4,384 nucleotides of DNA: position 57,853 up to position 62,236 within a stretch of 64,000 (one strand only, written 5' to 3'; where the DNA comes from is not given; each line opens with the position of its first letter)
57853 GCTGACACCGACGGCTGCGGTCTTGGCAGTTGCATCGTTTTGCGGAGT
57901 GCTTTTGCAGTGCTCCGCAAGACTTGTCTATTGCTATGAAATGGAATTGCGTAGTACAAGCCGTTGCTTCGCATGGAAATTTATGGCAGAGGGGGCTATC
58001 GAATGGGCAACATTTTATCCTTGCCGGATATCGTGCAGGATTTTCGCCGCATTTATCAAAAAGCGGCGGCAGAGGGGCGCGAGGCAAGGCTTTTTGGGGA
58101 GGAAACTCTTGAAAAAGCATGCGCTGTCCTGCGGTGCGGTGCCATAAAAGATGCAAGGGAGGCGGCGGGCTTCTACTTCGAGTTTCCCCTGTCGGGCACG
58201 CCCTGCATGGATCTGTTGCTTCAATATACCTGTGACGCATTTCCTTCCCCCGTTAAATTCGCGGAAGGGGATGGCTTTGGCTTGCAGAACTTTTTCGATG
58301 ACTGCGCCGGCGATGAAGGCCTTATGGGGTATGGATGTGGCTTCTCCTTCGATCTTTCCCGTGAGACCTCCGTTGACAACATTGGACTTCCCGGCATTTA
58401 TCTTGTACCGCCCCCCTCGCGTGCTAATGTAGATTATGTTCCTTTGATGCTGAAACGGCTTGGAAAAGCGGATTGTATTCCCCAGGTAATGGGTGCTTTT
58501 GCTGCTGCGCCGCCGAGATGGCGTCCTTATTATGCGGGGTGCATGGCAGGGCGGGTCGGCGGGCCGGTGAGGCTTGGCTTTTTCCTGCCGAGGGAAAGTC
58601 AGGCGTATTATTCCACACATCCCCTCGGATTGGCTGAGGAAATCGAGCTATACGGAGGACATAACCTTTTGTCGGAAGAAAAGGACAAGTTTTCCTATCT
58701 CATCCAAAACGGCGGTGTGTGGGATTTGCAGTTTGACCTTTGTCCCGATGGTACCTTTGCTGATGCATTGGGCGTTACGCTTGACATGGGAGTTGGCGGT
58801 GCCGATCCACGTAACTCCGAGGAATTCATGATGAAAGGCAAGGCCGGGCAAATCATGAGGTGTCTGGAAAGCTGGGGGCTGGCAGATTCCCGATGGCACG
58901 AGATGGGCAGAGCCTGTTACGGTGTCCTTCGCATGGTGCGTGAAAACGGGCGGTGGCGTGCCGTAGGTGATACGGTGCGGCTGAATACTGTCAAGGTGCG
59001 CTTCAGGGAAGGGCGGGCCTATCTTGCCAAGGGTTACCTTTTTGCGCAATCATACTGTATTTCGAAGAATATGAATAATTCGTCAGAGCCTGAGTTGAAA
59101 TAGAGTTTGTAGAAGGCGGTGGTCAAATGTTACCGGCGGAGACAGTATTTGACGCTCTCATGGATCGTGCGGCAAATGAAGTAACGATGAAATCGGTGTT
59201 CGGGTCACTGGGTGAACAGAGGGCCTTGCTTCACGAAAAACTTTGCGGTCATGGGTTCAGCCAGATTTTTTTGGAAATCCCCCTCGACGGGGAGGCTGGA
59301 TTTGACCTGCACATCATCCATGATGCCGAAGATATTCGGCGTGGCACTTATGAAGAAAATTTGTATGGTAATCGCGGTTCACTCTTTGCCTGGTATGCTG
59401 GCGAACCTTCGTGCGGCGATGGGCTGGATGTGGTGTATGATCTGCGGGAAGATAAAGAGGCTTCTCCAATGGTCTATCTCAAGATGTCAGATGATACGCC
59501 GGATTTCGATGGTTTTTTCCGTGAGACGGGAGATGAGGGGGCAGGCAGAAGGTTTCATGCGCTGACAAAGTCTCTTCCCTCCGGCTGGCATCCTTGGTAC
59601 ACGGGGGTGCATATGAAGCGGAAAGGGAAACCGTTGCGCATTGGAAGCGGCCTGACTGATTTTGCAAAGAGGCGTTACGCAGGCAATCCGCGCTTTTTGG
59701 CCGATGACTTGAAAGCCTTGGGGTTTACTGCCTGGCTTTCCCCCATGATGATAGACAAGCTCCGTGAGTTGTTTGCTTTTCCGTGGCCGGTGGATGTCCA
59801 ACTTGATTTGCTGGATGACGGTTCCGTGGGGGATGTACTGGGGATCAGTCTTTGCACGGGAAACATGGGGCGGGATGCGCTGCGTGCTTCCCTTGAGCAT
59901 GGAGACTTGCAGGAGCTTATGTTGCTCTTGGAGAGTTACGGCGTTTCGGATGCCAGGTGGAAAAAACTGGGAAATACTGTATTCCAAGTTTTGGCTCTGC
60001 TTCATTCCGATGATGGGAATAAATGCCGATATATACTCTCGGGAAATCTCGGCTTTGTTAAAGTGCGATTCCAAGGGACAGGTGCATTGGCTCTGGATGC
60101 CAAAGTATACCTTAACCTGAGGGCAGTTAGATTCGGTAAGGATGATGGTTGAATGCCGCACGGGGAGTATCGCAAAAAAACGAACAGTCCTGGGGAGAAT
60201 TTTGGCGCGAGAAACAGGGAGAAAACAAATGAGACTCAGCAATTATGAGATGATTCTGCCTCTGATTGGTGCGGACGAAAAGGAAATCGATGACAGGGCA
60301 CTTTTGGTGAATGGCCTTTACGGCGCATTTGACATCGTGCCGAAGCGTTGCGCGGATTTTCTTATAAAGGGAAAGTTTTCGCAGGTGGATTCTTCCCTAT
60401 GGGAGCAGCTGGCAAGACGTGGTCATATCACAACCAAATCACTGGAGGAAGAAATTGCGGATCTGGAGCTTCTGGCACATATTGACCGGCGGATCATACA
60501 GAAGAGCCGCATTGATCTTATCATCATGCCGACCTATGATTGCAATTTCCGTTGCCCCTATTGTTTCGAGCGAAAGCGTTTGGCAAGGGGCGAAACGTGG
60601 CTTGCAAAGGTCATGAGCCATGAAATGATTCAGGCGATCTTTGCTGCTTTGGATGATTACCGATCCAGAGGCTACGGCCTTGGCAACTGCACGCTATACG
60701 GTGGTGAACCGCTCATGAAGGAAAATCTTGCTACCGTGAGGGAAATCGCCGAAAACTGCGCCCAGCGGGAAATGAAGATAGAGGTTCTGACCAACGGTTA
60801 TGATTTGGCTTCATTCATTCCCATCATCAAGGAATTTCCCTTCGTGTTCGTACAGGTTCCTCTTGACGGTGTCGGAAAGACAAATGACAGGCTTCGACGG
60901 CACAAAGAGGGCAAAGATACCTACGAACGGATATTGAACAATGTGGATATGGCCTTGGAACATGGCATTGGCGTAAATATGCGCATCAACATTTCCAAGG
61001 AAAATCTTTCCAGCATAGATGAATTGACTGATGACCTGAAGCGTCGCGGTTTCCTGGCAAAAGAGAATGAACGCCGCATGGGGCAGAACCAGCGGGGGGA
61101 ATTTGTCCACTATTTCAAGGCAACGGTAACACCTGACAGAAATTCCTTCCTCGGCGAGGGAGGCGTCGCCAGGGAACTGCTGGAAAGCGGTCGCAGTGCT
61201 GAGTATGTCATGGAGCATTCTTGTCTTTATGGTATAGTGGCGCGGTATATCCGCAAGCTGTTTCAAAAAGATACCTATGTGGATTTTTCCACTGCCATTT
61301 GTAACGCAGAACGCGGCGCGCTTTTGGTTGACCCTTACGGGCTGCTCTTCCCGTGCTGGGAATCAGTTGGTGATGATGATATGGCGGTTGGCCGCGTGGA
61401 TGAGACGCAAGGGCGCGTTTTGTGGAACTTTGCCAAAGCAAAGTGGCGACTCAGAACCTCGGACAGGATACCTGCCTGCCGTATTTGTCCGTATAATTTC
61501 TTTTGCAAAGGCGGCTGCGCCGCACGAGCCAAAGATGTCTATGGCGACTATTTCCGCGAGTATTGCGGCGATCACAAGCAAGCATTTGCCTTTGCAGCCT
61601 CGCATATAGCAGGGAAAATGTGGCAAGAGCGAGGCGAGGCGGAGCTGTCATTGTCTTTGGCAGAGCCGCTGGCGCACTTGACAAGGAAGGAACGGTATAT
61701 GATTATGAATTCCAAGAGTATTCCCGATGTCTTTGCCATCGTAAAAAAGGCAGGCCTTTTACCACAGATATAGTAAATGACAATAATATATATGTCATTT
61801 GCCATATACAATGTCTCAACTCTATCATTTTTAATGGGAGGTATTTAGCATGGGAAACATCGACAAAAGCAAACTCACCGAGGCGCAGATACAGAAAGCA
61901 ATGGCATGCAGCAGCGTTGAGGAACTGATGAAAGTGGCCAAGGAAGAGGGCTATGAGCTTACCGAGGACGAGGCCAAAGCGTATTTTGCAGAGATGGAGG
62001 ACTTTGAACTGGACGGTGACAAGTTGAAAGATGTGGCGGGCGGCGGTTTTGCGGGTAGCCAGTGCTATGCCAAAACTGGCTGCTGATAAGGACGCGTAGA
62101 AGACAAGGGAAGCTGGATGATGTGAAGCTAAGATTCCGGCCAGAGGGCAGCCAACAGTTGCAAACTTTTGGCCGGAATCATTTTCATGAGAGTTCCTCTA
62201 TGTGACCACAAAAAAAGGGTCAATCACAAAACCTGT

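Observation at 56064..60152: Three paralogs of an uncharacterised ~340-365-aa protein, P2 and P3 adjacent, with five beta-hairpin units: candidate ABBA/PT-barrel tailoring enzymes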

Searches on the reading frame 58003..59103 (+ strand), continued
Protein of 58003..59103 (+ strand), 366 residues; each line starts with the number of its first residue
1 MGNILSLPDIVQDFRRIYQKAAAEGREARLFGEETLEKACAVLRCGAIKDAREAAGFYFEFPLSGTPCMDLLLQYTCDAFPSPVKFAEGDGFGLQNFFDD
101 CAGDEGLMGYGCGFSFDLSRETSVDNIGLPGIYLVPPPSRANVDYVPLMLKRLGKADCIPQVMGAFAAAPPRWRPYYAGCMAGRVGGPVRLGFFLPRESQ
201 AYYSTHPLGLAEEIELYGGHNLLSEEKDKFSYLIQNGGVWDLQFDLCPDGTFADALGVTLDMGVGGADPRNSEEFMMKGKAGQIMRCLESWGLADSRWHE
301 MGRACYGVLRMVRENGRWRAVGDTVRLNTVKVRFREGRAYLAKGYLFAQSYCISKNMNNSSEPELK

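Call 73: find_encoding_contigs(protein=P0033, flank=10000, max_places=3)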
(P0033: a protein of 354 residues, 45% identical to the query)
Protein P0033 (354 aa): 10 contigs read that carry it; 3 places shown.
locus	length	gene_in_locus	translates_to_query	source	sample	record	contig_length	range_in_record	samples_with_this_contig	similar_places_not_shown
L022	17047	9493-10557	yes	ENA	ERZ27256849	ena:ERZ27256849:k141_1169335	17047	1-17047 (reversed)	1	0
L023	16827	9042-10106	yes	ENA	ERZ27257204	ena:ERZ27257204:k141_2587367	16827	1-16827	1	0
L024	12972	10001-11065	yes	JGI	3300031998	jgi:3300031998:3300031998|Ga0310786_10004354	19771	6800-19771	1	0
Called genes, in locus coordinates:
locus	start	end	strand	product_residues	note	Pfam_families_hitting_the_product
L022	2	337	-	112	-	?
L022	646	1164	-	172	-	PF00293:NUDIX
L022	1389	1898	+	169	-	-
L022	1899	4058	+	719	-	PF03412:Peptidase_C39, PF00664:ABC_membrane, PF00005:ABC_tran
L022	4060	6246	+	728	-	PF00664:ABC_membrane, PF00005:ABC_tran, PF02463:SMC_N (faint)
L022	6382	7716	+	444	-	PF04055:Radical_SAM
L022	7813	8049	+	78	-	PF07862:Nif11 (faint)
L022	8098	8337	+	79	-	-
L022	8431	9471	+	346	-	-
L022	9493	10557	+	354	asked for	-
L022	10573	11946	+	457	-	PF04055:Radical_SAM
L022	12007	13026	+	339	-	-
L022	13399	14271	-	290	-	PF00589:Phage_integrase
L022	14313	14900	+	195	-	-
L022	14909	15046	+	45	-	-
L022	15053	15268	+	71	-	PF08281:Sigma70_r4_2 (weak)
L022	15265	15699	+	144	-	-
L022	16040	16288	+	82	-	-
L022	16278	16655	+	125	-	PF01850:PIN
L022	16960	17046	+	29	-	?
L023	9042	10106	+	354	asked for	-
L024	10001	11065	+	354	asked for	-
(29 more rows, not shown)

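Call 74: search_protein_families(library=ncbifam, proteins=[L022:646-1164:-, L022:1389-1898:+, L022:12007-13026:+, L020:9559-9831:+, L020:6915-7214:+], max_evalue=0.01)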
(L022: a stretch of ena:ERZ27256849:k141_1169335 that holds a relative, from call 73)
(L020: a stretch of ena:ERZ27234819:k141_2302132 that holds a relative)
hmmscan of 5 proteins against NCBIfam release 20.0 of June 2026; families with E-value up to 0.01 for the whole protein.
L022:646-1164:- (172 aa): 5 families
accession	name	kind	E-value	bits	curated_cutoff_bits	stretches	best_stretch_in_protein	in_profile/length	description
NF002995.0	PRK03759.1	equivalog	1e-46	158.9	127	1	2-163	4-168/185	isopentenyl-diphosphate Delta-isomerase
TIGR02150.1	IPP_isom_1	equivalog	4.7e-34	117.5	105.8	1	7-161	1-156/159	isopentenyl-diphosphate delta-isomerase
NF041653.1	Nud_hyd_Meth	equivalog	3.2e-08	33.5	300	1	10-164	5-157/170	Nudix hydrolase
NF011922.0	PRK15393.1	equivalog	1.5e-07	31.3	152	1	10-104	16-111/182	NUDIX hydrolase YfcD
NF041652.1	Nud_hyd_Dein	equivalog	0.0034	17.6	200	1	41-147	24-129/152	Nudix hydrolase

L022:1389-1898:+ (169 aa): 1 family
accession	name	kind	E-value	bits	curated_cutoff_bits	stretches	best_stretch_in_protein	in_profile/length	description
TIGR03794.1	NHLM_micro_HlyD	equivalog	4.2e-09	35.8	156.2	1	16-65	1-50/421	NHLP bacteriocin system secretion protein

L022:12007-13026:+ (339 aa): 0 families

L020:9559-9831:+ (90 aa): 1 family
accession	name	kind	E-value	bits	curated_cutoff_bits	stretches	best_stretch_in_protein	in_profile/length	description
TIGR03798.1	leader_Nif11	subfamily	1.5e-07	31.6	32.3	1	13-68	18-68/68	Nif11-like leader peptide family RiPP precursor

L020:6915-7214:+ (99 aa): 2 families
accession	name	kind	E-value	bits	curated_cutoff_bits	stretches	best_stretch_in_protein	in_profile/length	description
TIGR03798.1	leader_Nif11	subfamily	2.3e-09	37.4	32.3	1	16-68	21-68/68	Nif11-like leader peptide family RiPP precursor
TIGR04149.1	GG_sam_targ_CFB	domain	0.0056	16.6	25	1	56-82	16-40/43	TIGR04149 family rSAM-modified RiPP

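Call 84: search_protein_families(library=pfam, proteins=[L007:12482-14311:+, L007:14481-16280:+, L007:16596-18689:+, L007:493-924:+, L007:112-444:+, L006:12809-13249:-, L007:921-3110:+, L007:3114-5324:+], max_evalue=0.001)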
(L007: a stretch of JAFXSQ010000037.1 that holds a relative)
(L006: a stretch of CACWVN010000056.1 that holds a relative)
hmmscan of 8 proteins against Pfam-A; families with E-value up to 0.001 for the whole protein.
L007:12482-14311:+ (609 aa): 1 family
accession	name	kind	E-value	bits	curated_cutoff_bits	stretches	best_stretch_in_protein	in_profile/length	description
PF07228.17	SpoIIE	-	8.9e-48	163.2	25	1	402-602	1-191/192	Stage II sporulation protein E (SpoIIE)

L007:14481-16280:+ (599 aa): 3 families
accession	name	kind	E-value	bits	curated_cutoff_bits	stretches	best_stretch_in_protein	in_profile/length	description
PF00488.27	MutS_V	-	5.5e-27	95.4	30.2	1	426-597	2-172/188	MutS domain V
PF05192.23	MutS_III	-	6.8e-08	33.5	34.1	1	128-175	18-65/194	MutS domain III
PF09818.15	ABC_ATPase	-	0.0002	21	23.2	1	383-443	39-100/283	P-loop domain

L007:16596-18689:+ (697 aa): 0 families

L007:493-924:+ (143 aa): 0 families

L007:112-444:+ (110 aa): 2 families
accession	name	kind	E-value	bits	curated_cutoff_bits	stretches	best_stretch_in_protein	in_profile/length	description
PF01740.26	STAS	-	6.7e-15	55.2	22.6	1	17-104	4-94/106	STAS domain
PF13466.11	STAS_2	-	4.7e-09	36.7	29.2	1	27-103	2-79/80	STAS domain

L006:12809-13249:- (146 aa): 0 families

L007:921-3110:+ (729 aa): 5 families
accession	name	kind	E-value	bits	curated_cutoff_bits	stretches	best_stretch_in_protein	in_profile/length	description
PF03412.21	Peptidase_C39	-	1.1e-33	116.3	22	1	20-149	2-132/133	Peptidase C39 family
PF00005.33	ABC_tran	-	2.7e-30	106.2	25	1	513-661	2-137/137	ABC transporter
PF00664.28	ABC_membrane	-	4.3e-27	95.9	28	1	175-444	1-273/274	ABC transporter transmembrane region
PF02463.25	SMC_N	-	2.3e-06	27.6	40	1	632-701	136-211/220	RecF/RecN/SMC N terminal domain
PF13529.12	Peptidase_C39_2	-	3.7e-05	24.8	24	1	20-123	3-143/143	Peptidase_C39 like family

L007:3114-5324:+ (736 aa): 3 families
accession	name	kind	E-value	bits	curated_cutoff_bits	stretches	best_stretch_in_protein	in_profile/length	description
PF00005.33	ABC_tran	-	1.3e-31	110.4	25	1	509-658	1-137/137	ABC transporter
PF00664.28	ABC_membrane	-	8.4e-15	55.6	28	1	184-427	3-249/274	ABC transporter transmembrane region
PF02463.25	SMC_N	-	1.4e-05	25.1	40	0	630-696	137-209/220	RecF/RecN/SMC N terminal domain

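Call 89: find_related_loci(query=A2, collection=metagenome_contigs, flank=10000)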
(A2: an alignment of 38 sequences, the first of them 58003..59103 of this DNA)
Query A2 (366 aa) in metagenome_contigs; peptide patterns used: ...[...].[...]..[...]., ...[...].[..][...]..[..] (x = any residue, [..] = any of these).
124 stretches matched a pattern; 12 encode a relative of the query (tblastn E <= 1e-3); 12 distinct loci.
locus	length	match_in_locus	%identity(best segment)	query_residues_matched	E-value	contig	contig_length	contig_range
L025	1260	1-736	84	115-359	5e-145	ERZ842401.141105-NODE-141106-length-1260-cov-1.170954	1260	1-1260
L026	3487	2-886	52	57-356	2e-101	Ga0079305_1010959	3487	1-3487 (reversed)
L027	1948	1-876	51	60-356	5e-103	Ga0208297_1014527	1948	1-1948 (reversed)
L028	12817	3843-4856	46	10-350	7e-86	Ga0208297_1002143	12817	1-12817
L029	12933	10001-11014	45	10-350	2e-81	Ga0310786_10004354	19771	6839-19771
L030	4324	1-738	50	106-356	2e-77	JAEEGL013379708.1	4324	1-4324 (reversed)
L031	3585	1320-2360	40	10-351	4e-73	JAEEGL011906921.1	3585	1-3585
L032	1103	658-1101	50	14-167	6e-42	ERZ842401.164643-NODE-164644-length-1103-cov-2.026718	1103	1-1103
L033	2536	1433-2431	27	2-345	7e-26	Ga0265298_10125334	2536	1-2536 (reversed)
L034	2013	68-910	28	57-345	6e-23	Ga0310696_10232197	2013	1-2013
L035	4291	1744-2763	26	5-355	6e-21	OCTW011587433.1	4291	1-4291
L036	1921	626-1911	26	4-350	6e-19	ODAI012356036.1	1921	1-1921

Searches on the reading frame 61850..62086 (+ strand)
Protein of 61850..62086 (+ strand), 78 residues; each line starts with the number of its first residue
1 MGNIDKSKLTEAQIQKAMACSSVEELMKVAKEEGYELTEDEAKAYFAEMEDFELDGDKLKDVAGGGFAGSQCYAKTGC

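Call 15: search_protein_families(library=ncbifam, proteins=[window:61850-62086:+], max_evalue=0.01)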
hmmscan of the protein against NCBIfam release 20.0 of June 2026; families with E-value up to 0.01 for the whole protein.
window:61850-62086:+ (78 aa): 1 family
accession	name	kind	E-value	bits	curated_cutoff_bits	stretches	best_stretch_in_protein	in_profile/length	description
TIGR03798.1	leader_Nif11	subfamily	1.6e-07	31.4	32.3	1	15-65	21-68/68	Nif11-like leader peptide family RiPP precursor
